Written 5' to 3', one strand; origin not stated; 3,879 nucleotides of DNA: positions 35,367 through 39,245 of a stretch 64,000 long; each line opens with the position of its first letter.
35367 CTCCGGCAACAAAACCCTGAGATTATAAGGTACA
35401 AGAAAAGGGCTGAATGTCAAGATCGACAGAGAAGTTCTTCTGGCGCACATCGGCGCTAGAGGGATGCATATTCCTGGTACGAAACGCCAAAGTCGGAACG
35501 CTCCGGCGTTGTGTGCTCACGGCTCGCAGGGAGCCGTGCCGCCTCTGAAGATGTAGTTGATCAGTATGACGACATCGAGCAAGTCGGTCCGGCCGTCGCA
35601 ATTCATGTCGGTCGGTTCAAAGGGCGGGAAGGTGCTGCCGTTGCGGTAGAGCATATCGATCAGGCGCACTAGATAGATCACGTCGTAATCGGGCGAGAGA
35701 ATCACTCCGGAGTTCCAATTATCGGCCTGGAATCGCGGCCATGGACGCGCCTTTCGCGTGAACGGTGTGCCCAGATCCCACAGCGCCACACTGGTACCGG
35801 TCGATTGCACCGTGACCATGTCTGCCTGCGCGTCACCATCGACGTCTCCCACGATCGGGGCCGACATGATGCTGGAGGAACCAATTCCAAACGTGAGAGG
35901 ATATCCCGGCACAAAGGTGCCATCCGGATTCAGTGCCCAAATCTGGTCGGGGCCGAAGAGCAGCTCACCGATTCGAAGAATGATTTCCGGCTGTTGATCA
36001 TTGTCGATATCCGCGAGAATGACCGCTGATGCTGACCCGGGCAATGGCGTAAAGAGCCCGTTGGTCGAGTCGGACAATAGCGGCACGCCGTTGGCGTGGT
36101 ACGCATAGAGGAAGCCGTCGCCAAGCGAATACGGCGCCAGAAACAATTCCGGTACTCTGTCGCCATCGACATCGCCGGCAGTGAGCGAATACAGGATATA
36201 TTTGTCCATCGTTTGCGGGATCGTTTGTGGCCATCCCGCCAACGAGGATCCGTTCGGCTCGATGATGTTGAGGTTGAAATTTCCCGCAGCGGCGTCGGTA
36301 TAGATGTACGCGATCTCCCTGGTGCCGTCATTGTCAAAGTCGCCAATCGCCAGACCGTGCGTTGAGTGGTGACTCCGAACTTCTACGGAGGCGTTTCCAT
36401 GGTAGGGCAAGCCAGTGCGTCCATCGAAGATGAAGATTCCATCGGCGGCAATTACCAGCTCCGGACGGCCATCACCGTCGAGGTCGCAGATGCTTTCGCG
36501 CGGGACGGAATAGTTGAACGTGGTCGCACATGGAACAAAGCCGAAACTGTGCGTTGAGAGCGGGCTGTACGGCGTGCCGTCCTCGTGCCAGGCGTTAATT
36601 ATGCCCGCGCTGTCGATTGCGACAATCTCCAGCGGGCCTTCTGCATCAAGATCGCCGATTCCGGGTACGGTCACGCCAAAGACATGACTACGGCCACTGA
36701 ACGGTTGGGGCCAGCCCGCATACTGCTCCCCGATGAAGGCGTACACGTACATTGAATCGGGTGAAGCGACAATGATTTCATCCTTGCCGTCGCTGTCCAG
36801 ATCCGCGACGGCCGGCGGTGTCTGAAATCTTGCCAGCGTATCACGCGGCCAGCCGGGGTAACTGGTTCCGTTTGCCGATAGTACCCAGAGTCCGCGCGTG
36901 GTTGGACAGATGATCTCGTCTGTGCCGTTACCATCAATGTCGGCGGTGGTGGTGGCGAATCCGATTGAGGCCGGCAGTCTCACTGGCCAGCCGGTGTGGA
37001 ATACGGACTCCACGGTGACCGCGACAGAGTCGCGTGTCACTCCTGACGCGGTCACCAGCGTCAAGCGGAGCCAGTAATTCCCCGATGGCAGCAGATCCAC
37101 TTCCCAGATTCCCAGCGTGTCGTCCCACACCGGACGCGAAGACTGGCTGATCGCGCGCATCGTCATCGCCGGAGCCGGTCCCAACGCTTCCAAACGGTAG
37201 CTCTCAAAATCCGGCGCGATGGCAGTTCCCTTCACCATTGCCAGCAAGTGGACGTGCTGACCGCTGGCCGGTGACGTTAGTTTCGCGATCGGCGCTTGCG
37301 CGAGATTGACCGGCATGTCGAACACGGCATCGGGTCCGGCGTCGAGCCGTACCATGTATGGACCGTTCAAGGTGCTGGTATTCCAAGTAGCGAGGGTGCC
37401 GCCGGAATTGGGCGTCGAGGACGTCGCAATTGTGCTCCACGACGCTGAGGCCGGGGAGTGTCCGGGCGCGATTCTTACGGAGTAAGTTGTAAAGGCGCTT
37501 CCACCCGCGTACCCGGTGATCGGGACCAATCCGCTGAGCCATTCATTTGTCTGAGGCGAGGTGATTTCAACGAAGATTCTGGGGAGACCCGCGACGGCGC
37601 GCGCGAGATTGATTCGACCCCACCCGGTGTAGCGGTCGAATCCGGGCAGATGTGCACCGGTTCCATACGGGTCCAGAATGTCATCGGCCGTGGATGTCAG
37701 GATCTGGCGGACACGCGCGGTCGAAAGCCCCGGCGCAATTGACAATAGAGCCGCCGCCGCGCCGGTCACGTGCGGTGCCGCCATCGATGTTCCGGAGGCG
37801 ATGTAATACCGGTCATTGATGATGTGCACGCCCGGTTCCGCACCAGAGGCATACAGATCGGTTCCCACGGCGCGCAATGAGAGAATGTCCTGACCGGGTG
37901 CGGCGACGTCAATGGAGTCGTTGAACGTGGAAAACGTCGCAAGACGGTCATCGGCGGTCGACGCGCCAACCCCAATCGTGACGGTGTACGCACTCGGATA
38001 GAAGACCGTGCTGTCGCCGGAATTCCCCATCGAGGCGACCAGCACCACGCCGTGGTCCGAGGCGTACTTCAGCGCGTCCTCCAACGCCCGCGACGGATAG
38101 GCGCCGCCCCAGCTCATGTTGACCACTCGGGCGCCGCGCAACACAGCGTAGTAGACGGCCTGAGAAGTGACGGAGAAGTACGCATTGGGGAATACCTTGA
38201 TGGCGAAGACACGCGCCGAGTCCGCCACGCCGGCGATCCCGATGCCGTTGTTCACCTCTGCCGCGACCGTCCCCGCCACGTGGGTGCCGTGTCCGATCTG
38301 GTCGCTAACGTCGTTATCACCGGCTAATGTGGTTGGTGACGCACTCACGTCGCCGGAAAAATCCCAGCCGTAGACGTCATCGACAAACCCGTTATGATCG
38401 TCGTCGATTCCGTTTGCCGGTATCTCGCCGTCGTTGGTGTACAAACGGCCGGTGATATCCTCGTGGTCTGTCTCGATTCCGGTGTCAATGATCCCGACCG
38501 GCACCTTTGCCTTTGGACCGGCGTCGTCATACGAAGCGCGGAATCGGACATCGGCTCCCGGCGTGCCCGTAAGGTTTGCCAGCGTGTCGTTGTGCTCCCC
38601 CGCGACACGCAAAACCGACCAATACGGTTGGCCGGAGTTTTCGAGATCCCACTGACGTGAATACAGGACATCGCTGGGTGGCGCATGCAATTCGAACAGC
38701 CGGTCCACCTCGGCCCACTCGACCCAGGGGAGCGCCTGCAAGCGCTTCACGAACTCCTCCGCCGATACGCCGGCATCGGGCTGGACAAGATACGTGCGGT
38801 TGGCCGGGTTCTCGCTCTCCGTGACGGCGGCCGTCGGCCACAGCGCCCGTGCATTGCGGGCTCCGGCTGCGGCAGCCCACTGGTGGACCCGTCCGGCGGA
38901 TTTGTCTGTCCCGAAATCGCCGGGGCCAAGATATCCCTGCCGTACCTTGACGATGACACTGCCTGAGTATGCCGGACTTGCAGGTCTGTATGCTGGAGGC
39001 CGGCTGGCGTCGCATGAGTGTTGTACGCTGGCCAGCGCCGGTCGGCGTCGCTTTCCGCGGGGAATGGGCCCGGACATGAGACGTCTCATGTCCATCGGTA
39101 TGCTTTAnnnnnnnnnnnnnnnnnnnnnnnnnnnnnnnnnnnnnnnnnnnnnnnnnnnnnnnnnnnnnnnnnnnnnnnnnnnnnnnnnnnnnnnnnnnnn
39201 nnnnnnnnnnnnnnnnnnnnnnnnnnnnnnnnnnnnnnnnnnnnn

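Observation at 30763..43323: Tandem cluster of three S8 subtilases plus a 1533-aa surface protein, all carrying C-terminal dockerin-like modules; two subtilases end in PCNPC and one in PCEP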

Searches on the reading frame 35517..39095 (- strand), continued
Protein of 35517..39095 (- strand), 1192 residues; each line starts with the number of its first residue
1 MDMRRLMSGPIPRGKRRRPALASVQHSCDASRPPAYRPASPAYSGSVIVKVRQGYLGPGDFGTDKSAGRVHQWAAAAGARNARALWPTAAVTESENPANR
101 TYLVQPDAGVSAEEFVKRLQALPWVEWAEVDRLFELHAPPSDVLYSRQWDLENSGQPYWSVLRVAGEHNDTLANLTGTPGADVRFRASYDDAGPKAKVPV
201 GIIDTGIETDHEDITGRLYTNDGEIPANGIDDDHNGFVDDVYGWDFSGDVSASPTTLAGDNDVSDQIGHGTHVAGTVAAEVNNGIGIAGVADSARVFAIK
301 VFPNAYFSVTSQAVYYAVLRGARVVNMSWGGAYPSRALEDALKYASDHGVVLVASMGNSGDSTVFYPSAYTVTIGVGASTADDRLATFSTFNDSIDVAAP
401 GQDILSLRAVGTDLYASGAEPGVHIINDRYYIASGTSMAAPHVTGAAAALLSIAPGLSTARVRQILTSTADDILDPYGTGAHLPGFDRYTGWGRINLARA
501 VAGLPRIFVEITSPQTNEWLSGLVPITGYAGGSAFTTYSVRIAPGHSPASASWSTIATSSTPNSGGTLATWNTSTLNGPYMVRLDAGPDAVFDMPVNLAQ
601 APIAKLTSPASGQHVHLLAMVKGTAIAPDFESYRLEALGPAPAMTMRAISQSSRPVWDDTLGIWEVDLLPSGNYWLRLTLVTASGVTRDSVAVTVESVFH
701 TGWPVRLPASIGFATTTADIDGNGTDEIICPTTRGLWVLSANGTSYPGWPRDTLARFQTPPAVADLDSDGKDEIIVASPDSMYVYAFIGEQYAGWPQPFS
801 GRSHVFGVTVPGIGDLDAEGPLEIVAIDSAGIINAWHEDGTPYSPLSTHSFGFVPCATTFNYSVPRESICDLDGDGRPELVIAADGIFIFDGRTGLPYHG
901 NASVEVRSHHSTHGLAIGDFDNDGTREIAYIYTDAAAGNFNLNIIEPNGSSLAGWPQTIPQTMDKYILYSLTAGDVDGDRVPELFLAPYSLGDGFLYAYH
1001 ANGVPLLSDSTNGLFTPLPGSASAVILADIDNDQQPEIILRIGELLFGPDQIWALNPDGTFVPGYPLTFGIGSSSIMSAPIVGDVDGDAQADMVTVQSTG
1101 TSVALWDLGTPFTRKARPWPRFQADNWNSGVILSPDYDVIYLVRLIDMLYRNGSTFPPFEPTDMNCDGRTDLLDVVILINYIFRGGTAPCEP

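Call 61: find_homologous_proteins(query=window:35520-39095:-, max_evalue=1e-30)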
Query window:35520-39095:- (1192 aa): 2027 proteins with E <= 1e-30 among 8000 candidates; the best 120 are listed.
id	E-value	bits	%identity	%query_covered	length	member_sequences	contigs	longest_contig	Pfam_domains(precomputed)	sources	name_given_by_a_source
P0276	0.0e+0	2465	91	98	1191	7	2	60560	PF01839.30,PF13517.13,PF00082.28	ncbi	-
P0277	0.0e+0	2124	78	97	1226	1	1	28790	PF01839.30,PF13517.13,PF00082.28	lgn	-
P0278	0.0e+0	1937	72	97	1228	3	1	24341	PF01839.30,PF13517.13,PF00082.28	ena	-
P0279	0.0e+0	1738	66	97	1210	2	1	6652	PF01839.30,PF13517.13,PF00082.28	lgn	-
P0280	0.0e+0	1566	58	98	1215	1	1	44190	PF01839.30,PF13517.13,PF00082.28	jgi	jgi:subtilisin family serine protease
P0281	0.0e+0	1543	57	98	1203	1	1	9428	PF01839.30,PF13517.13,PF00082.28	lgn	-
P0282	0.0e+0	1523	57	98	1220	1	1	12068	PF01839.30,PF13517.13,PF00082.28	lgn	-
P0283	0.0e+0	1517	57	98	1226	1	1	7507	PF01839.30,PF16743.11,PF13517.13,PF00082.28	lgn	-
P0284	0.0e+0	1497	57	96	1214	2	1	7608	PF13517.13,PF00082.28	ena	-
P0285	0.0e+0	1481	57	96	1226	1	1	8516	PF01839.30,PF13517.13,PF00082.28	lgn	-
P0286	0.0e+0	1469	58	94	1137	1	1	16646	PF01839.30,PF16743.11,PF13517.13,PF00082.28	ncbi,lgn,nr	ncbi:MAG: S8 family serine peptidase [candidate division Zixibacteria bacterium]|nr:S8 family serine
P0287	0.0e+0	1449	56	96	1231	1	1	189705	PF13517.13,PF00082.28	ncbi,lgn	ncbi:MAG: hypothetical protein Kow0074_21260 [Candidatus Zixiibacteriota bacterium]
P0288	0.0e+0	1420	54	96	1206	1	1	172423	PF01839.30,PF13517.13,PF00082.28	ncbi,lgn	-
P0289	0.0e+0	1412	54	96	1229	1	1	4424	PF01839.30,PF13517.13,PF00082.28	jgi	jgi:hypothetical protein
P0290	0.0e+0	1386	55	97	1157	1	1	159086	PF01839.30,PF13517.13,PF00082.28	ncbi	ncbi:MAG: S8 family serine peptidase [Candidatus Zixiibacteriota bacterium]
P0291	0.0e+0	1360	52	97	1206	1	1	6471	PF01839.30,PF13517.13,PF00082.28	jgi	jgi:subtilisin family serine protease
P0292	0.0e+0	1355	56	91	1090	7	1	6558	PF01839.30,PF13517.13,PF00082.28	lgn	-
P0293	0.0e+0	1349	54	96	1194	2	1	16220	PF01839.30,PF13517.13,PF00082.28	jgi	jgi:subtilisin family serine protease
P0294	0.0e+0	1333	54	96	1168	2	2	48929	PF01839.30,PF13517.13,PF00082.28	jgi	jgi:subtilisin family serine protease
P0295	0.0e+0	1321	53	96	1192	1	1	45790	PF01839.30,PF13517.13,PF00082.28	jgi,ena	-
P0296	0.0e+0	1309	52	98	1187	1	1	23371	PF01839.30,PF13517.13,PF00082.28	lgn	-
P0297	0.0e+0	1308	54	94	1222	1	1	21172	PF01839.30,PF13517.13,PF00082.28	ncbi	-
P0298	0.0e+0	1304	52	97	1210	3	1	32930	PF01839.30,PF13517.13,PF00082.28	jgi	jgi:subtilisin family serine protease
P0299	0.0e+0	1303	51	98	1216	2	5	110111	PF01839.30,PF13517.13,PF00082.28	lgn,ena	-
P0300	0.0e+0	1299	53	94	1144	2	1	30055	PF01839.30,PF13517.13,PF00082.28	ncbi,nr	ncbi:MAG TPA: S8 family serine peptidase [bacterium]|nr:S8 family serine peptidase [bacterium]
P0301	0.0e+0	1293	51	97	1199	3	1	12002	PF01839.30,PF13517.13,PF00082.28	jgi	-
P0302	0.0e+0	1291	51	98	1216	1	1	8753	PF01839.30,PF13517.13,PF00082.28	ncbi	-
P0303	0.0e+0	1289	53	94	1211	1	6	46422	PF01839.30,PF13517.13,PF00082.28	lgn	-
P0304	0.0e+0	1284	51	96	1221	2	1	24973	PF13517.13,PF00082.28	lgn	-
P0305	0.0e+0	1278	51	96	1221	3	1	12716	PF01839.30,PF13517.13,PF00082.28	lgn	-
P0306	0.0e+0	1267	55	86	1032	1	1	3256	PF01839.30,PF13517.13,PF00082.28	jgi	jgi:hypothetical protein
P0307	0.0e+0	1265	51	97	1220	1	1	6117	PF01839.30,PF13517.13,PF00082.28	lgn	-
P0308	0.0e+0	1251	51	96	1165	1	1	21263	PF01839.30,PF13517.13,PF00082.28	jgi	jgi:subtilisin family serine protease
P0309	0.0e+0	1201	58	77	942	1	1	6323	PF01839.30,PF13517.13,PF00082.28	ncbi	-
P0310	0.0e+0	1095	60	68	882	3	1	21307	PF01839.30,PF13517.13,PF00082.28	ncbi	ncbi:MAG: S8 family serine peptidase, partial [Candidatus Zixiibacteriota bacterium]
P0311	0.0e+0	1038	46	92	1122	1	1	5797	PF01839.30,PF13517.13,PF00082.28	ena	-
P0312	1.7e-286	972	41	97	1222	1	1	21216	PF01839.30,PF13517.13,PF00082.28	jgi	-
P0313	7.2e-286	970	43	92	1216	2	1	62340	PF01839.30,PF13517.13,PF00082.28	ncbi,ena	-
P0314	2.3e-280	951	41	93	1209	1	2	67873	PF01839.30,PF13517.13,PF00082.28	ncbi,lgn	-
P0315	6.6e-278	943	43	93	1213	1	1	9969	PF13517.13,PF00082.28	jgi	-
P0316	4.3e-276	937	43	91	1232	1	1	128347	PF13517.13,PF00082.28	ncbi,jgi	jgi:subtilisin family serine protease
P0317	1.1e-273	929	40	94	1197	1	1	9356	PF01839.30,PF13517.13,PF00082.28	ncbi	-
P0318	1.8e-213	730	37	86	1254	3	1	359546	PF01839.30,PF13585.13,PF13517.13,PF18962.8,PF13860.13,PF00082.28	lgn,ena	-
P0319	5.0e-211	722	36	88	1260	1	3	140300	PF01839.30,PF13517.13,PF18962.8,PF13860.13,PF00082.28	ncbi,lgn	-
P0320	2.9e-207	709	36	91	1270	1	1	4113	PF01839.30,PF22148.2,PF00404.25,PF13517.13,PF00082.28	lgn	-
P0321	1.1e-206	707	34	98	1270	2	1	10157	PF01839.30,PF22148.2,PF13517.13,PF00082.28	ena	-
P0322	1.1e-205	704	34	98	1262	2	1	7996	PF01839.30,PF13517.13,PF00082.28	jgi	jgi:hypothetical protein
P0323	4.1e-205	702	36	92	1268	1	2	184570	PF01839.30,PF13517.13,PF00082.28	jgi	jgi:subtilisin family serine protease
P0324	4.7e-204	699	34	94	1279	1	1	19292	PF01839.30,PF22148.2,PF13517.13,PF23167.2,PF00082.28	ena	-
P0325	8.3e-203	694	36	91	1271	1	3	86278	PF01839.30,PF22148.2,PF00404.25,PF13517.13,PF00082.28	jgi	jgi:subtilisin family serine protease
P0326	1.2e-201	691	36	91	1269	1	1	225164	PF01839.30,PF13517.13,PF00082.28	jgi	jgi:hypothetical protein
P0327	1.8e-201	690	35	91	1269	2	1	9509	PF01839.30,PF22148.2,PF00404.25,PF13517.13,PF00082.28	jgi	jgi:hypothetical protein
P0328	9.9e-201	688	36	91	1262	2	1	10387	PF01839.30,PF25292.1,PF13517.13,PF00082.28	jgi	jgi:hypothetical protein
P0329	3.3e-199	683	35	92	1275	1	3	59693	PF01839.30,PF22148.2,PF13517.13,PF00082.28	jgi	jgi:hypothetical protein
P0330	7.0e-199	681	35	92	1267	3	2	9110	PF01839.30,PF25292.1,PF13517.13,PF00082.28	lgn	-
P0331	1.5e-198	680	37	87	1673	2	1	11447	PF01839.30,PF22148.2,PF00404.25,PF13517.13,PF00082.28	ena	-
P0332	1.1e-197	677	35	91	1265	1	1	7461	PF01839.30,PF13517.13,PF00082.28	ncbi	-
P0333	8.4e-197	675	34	94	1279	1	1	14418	PF01839.30,PF22148.2,PF13517.13,PF00082.28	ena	-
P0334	1.3e-195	671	35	89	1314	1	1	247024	PF01839.30,PF13517.13,PF18962.8,PF13860.13,PF00082.28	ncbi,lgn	-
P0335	5.5e-195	669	36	91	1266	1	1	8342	PF01839.30,PF22148.2,PF00404.25,PF13517.13,PF00082.28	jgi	jgi:hypothetical protein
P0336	8.3e-194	665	35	91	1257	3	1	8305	PF01839.30,PF22148.2,PF13517.13,PF00082.28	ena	-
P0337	7.0e-193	662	35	88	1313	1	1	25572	PF01839.30,PF22148.2,PF13585.13,PF13517.13,PF18962.8,PF13860.13,PF00082.28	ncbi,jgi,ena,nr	ncbi:MAG: S8 family serine peptidase [candidate division Zixibacteria bacterium]|nr:S8 family serine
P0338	3.9e-192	659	35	91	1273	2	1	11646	PF01839.30,PF13517.13,PF00082.28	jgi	jgi:hypothetical protein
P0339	4.0e-192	659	34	91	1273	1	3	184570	PF01839.30,PF22148.2,PF00404.25,PF13517.13,PF00082.28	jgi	jgi:hypothetical protein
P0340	1.9e-190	654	35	89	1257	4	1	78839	PF01839.30,PF13517.13,PF18962.8,PF14783.13,PF13860.13,PF00082.28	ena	-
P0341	3.5e-190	653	36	94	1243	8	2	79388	PF01839.30,PF13517.13,PF18962.8,PF13860.13,PF00082.28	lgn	-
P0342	1.8e-189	650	35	91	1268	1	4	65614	PF01839.30,PF22148.2,PF00404.25,PF13517.13,PF00082.28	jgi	jgi:hypothetical protein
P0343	6.2e-188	645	35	91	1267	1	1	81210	PF01839.30,PF13517.13,PF00082.28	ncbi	-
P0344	9.3e-188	645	36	88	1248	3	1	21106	PF01839.30,PF15907.12,PF13517.13,PF18962.8,PF13860.13,PF00082.28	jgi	jgi:hypothetical protein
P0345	1.7e-187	644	34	92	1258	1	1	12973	PF01839.30,PF13517.13,PF00082.28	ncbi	-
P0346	2.7e-187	643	37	85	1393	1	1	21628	PF01839.30,PF13585.13,PF13517.13,PF18962.8,PF13860.13,PF00082.28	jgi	jgi:hypothetical protein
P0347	2.3e-186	640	35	93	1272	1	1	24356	PF01839.30,PF00404.25,PF13517.13,PF00082.28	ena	-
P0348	1.5e-185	637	35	89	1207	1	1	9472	PF01839.30,PF25292.1,PF13517.13,PF13860.13,PF00082.28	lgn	-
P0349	1.9e-185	637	34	91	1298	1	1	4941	PF01839.30,PF22148.2,PF13517.13,PF00082.28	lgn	-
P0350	6.1e-185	635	35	91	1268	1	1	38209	PF01839.30,PF22148.2,PF00404.25,PF13517.13,PF00082.28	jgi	jgi:hypothetical protein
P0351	7.6e-183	628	37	85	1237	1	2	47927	PF01839.30,PF13517.13,PF18962.8,PF13860.13,PF00082.28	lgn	-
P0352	3.2e-181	623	34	92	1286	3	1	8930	PF01839.30,PF22148.2,PF00404.25,PF13517.13,PF00082.28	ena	-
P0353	4.4e-181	622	35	86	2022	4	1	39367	PF01839.30,PF22148.2,PF13585.13,PF00404.25,PF13517.13,PF13860.13,PF00041.28,PF00082.28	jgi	jgi:hypothetical protein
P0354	1.2e-180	621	35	88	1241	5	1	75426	PF01839.30,PF13517.13,PF18962.8,PF13860.13,PF00082.28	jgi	jgi:subtilisin family serine protease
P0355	1.3e-179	618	36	87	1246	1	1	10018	PF01839.30,PF13517.13,PF18962.8,PF13860.13,PF00082.28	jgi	jgi:hypothetical protein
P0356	1.6e-179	617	35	86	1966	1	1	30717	PF01839.30,PF22148.2,PF13517.13,PF00041.28,PF00082.28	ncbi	ncbi:MAG: S8 family serine peptidase [Candidatus Zixiibacteriota bacterium]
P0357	2.3e-179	617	35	91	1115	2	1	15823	PF01839.30,PF00404.25,PF13517.13,PF00082.28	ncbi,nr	ncbi:MAG: S8 family serine peptidase [candidate division Zixibacteria bacterium]|nr:S8 family serine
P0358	4.1e-179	616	34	96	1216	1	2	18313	PF01839.30,PF00404.25,PF13517.13,PF00082.28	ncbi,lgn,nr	ncbi:MAG: S8 family serine peptidase [candidate division Zixibacteria bacterium]|nr:S8 family serine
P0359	5.6e-179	616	36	85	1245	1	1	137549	PF01839.30,PF13517.13,PF18962.8,PF13860.13,PF00082.28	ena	-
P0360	5.7e-179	615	35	90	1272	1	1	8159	PF01839.30,PF00404.25,PF13517.13,PF00082.28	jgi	jgi:hypothetical protein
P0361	2.6e-177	610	34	86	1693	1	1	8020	PF01839.30,PF13585.13,PF13517.13,PF18962.8,PF13860.13,PF00082.28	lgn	-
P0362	2.8e-177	610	37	86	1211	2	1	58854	PF01839.30,PF13585.13,PF13517.13,PF18962.8,PF13860.13,PF00082.28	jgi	jgi:hypothetical protein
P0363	4.0e-177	609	33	87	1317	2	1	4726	PF01839.30,PF22148.2,PF13585.13,PF13517.13,PF18962.8,PF13860.13,PF00082.28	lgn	-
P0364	4.4e-177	609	35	87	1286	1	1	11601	PF01839.30,PF13517.13,PF18962.8,PF13860.13,PF00082.28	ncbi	-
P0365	9.9e-177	608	34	88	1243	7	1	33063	PF01839.30,PF13517.13,PF13860.13,PF00082.28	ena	-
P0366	1.4e-175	604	36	87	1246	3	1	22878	PF01839.30,PF13517.13,PF18962.8,PF13860.13,PF00082.28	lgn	-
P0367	1.9e-175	604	33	93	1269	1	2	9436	PF01839.30,PF22148.2,PF00404.25,PF13517.13,PF00082.28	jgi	jgi:subtilisin family serine protease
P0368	2.0e-175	604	33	91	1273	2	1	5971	PF01839.30,PF22148.2,PF13517.13,PF00082.28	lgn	-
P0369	1.5e-174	601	35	87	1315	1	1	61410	PF01839.30,PF13517.13,PF13860.13,PF00082.28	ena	-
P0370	1.0e-173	598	34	94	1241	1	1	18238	PF01839.30,PF13517.13,PF18962.8,PF13860.13,PF00082.28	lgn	-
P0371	1.1e-173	598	36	86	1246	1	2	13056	PF01839.30,PF13517.13,PF18962.8,PF13860.13,PF00082.28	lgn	-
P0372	1.3e-173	598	34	84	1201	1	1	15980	PF01839.30,PF25292.1,PF13517.13,PF18962.8,PF13860.13,PF00082.28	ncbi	-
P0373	1.8e-173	597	33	91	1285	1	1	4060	PF01839.30,PF22148.2,PF13517.13,PF00082.28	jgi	jgi:hypothetical protein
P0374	1.3e-172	594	34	87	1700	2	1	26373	PF01839.30,PF22148.2,PF13585.13,PF13517.13,PF18962.8,PF13860.13,PF00082.28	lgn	-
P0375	4.6e-172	593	34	93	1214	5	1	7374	PF00404.25,PF13517.13,PF00082.28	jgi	jgi:subtilisin family serine protease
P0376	8.4e-172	592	35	85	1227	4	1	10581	PF01839.30,PF13517.13,PF18962.8,PF13860.13,PF00082.28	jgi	jgi:hypothetical protein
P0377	1.1e-171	591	35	91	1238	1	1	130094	PF13517.13,PF18962.8,PF13860.13,PF00082.28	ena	-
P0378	5.7e-171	589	36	88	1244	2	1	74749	PF01839.30,PF13517.13,PF18962.8,PF13860.13,PF00082.28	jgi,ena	-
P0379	1.7e-170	587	33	91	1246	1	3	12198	PF13517.13,PF18962.8,PF13860.13,PF00082.28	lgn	-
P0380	2.5e-170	587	35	85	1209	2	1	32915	PF01839.30,PF13517.13,PF18962.8,PF00082.28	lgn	-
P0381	2.2e-169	584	33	87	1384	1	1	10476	PF01839.30,PF13517.13,PF00082.28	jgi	jgi:hypothetical protein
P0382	4.1e-169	583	33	86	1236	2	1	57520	PF01839.30,PF13517.13,PF18962.8,PF13860.13,PF00082.28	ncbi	-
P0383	1.6e-168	581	36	85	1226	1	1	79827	PF01839.30,PF13517.13,PF18962.8,PF13860.13,PF00082.28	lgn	-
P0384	5.5e-168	579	34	90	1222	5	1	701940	PF01839.30,PF13517.13,PF18962.8,PF00082.28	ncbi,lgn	-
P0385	1.5e-167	578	35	85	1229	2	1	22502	PF01839.30,PF13517.13,PF18962.8,PF13860.13,PF00082.28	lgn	-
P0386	2.2e-167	577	34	91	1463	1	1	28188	PF01839.30,PF13205.13,PF13517.13,PF00082.28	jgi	jgi:subtilisin family serine protease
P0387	2.8e-167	577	36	85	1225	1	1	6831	PF01839.30,PF13517.13,PF18962.8,PF00082.28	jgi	jgi:hypothetical protein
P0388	5.0e-167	576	34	86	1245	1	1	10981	PF13517.13,PF18962.8,PF13860.13,PF00082.28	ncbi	-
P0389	5.9e-167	576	36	77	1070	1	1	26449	PF01839.30,PF13517.13,PF00082.28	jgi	jgi:subtilisin family serine protease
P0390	1.1e-165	571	35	87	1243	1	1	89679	PF13517.13,PF18962.8,PF13860.13,PF00082.28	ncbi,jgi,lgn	-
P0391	2.2e-165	570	33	89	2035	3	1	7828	PF01839.30,PF22148.2,PF13517.13,PF18962.8,PF13860.13,PF00082.28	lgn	-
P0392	6.5e-165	569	33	88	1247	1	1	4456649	PF13517.13,PF18962.8,PF13860.13,PF00082.28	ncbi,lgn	ncbi:MAG: S8 family serine peptidase [Candidatus Zixiibacteriota bacterium]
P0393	2.2e-164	567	32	87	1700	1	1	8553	PF01839.30,PF22148.2,PF13517.13,PF18962.8,PF13860.13,PF00082.28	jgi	jgi:hypothetical protein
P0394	9.4e-164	565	35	87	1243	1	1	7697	PF13517.13,PF18962.8,PF13860.13,PF00082.28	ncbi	-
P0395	1.3e-163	565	34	88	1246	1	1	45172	PF13517.13,PF18962.8,PF13860.13,PF00082.28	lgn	-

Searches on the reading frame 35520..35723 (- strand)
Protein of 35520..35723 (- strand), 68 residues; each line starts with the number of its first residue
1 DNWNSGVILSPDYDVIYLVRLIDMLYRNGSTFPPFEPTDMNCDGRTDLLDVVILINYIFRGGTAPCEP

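Call 7: search_protein_families(library=pfam, proteins=[window:35520-35723:-], max_evalue=10)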
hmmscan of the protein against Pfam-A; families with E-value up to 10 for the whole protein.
seq(68 aa): 1 family
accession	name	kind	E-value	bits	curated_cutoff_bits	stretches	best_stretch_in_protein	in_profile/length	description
PF00404.24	Dockerin_1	-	0.00088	19.9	22.9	1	38-58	36-56/57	Dockerin type I domain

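Call 8: search_protein_families(library=ncbifam, proteins=[window:35520-35723:-], max_evalue=10)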
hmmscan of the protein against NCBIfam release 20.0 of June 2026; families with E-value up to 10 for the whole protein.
seq(68 aa): 0 families
